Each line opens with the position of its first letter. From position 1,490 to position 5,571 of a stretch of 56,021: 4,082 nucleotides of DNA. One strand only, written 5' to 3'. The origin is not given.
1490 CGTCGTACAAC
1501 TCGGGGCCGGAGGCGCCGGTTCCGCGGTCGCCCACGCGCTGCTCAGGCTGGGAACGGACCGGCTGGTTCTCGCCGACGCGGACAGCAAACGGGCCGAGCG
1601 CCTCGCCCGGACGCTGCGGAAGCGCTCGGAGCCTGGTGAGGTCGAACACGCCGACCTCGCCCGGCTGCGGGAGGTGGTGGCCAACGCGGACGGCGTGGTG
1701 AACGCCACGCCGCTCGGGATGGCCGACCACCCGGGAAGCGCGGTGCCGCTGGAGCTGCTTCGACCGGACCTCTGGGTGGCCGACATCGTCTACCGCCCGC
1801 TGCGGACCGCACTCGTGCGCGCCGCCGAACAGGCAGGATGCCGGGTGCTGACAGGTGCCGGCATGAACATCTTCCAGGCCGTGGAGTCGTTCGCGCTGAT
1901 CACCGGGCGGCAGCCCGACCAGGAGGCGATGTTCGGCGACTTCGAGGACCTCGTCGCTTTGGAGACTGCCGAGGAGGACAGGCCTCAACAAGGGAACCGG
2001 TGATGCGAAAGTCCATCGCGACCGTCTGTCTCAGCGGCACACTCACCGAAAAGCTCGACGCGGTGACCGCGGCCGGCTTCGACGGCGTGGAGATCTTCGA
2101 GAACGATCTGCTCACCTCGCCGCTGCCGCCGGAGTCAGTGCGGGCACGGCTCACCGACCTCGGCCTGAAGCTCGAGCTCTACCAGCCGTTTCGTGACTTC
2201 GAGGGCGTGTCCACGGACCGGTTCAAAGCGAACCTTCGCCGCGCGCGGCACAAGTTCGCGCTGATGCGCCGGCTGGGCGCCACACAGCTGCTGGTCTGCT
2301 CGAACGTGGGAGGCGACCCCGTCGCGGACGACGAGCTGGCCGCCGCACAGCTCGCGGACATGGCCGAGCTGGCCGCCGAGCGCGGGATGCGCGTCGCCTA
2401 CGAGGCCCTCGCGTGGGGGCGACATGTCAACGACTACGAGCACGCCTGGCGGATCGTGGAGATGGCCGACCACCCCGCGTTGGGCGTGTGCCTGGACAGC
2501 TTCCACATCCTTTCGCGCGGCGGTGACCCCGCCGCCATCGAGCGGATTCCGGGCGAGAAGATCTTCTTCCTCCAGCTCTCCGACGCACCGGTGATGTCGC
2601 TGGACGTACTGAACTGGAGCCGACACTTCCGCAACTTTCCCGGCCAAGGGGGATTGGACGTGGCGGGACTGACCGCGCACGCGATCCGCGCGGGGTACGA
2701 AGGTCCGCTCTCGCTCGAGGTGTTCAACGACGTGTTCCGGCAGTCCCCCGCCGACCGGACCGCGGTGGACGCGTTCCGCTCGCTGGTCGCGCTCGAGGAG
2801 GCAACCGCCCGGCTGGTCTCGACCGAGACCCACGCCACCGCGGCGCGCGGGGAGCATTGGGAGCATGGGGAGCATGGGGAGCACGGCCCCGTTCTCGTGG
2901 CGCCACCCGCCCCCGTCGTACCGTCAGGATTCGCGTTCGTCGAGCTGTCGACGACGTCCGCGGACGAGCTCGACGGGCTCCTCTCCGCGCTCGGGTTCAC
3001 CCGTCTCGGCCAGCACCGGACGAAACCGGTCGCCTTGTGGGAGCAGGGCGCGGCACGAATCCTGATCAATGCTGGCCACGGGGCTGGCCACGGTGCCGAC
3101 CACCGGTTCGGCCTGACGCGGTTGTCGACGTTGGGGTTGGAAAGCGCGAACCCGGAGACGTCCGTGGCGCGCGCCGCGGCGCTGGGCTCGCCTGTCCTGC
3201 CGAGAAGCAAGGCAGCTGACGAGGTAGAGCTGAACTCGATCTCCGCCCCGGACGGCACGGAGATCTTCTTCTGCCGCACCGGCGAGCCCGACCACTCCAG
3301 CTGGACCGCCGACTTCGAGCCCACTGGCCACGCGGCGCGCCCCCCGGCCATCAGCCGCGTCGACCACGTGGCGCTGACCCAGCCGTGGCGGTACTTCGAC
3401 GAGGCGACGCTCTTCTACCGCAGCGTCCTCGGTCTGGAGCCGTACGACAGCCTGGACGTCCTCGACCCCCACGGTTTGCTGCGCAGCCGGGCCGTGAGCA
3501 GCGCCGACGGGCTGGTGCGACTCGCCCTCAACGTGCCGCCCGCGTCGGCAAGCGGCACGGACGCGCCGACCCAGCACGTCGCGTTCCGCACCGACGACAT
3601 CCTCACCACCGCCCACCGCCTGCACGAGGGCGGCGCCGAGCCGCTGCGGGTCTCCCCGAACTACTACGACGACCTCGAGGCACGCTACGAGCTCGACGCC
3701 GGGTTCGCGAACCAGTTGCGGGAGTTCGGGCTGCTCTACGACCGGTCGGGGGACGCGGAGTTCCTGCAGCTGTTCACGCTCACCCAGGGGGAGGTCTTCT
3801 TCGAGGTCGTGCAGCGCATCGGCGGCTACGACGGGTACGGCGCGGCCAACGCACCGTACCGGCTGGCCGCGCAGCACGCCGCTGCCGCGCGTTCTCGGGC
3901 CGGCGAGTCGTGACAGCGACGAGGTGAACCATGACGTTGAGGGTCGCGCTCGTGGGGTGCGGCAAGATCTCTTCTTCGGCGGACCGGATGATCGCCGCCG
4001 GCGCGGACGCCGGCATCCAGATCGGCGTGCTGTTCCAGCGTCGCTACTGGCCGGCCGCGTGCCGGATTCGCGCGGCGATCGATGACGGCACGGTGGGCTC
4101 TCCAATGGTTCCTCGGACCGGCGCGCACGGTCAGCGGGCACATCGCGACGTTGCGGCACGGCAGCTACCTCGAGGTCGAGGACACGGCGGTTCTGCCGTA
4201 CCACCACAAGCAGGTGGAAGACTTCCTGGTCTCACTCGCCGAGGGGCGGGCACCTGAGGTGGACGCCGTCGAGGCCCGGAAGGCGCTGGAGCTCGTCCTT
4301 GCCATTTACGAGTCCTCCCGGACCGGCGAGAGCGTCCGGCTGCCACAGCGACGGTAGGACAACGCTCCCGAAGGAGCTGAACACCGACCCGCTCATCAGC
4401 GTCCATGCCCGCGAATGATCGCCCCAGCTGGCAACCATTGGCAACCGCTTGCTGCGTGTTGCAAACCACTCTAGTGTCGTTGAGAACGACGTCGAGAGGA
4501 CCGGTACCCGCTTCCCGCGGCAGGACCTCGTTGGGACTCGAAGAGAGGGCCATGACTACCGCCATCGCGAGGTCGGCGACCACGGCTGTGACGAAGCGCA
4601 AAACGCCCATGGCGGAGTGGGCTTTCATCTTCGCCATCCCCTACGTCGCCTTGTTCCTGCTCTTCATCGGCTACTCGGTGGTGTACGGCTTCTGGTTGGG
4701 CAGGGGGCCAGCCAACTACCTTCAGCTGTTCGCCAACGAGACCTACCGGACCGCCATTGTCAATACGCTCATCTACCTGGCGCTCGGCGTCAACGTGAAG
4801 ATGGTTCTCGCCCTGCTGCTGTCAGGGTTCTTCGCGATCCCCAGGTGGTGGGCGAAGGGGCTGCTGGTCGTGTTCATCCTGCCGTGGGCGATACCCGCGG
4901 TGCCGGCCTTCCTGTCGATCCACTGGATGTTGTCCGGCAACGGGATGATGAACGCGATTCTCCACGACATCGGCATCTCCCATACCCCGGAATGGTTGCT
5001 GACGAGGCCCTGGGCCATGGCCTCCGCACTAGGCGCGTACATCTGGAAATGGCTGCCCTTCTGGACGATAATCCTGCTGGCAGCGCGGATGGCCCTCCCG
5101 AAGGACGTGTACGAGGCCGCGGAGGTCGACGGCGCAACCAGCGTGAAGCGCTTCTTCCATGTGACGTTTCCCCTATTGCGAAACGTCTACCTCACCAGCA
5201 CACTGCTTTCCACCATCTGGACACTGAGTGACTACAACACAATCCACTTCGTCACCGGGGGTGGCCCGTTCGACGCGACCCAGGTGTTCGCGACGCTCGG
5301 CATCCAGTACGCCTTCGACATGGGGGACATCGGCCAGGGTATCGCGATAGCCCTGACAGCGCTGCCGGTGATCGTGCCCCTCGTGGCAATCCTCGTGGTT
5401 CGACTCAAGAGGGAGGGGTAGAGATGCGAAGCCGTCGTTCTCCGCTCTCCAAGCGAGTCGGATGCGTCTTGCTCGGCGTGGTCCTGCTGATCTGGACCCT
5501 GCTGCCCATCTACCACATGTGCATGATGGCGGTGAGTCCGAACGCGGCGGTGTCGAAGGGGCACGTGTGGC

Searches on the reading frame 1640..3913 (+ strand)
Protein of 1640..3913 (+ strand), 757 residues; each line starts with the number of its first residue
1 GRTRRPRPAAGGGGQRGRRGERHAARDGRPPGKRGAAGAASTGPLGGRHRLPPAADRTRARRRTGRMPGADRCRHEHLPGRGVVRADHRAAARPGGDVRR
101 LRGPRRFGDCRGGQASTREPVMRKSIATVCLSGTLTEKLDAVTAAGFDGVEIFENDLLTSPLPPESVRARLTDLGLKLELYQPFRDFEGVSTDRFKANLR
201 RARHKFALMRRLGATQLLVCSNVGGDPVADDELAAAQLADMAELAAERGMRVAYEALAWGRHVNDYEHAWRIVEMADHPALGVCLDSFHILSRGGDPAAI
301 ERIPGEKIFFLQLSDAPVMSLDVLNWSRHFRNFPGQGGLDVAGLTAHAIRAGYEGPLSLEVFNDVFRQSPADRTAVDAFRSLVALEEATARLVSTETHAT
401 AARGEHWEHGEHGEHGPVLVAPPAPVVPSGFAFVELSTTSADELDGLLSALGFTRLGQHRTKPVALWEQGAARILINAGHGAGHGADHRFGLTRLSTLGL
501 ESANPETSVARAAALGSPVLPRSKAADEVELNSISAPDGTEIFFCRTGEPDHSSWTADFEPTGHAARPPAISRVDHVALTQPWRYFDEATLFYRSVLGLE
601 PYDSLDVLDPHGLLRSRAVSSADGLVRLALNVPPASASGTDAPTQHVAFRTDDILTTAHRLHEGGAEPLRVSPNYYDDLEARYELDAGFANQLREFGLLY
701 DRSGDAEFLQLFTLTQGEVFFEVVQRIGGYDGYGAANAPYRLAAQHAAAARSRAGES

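Call 63: search_protein_families(library=pfam, proteins=[window:1640-3913:+], max_evalue=0.0001)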
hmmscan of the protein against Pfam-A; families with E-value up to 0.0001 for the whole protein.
window:1640-3913:+ (757 aa): 3 families
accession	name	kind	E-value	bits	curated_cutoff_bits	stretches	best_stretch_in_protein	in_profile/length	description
PF01261.30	AP_endonuc_2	-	3.6e-38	132.1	31.1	1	139-378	1-242/249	Xylose isomerase-like TIM barrel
PF14696.12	Glyoxalase_5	-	5.1e-10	40.1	27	1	425-559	4-138/139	Hydroxyphenylpyruvate dioxygenase, HPPD, N-terminal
PF00903.31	Glyoxalase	-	7.9e-07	29.9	20.6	1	575-673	3-100/121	Glyoxalase/Bleomycin resistance protein/Dioxygenase superfamily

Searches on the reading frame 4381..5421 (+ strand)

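Call 63: search_protein_families(library=pfam, proteins=[window:4381-5421:+], max_evalue=0.0001)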
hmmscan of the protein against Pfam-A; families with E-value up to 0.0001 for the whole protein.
window:4381-5421:+ (346 aa): 1 family
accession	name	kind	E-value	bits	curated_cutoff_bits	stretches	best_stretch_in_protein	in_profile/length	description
PF00528.27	BPD_transp_1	-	1.7e-17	64.2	26.4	1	146-337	7-174/184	Binding-protein-dependent transport system inner membrane component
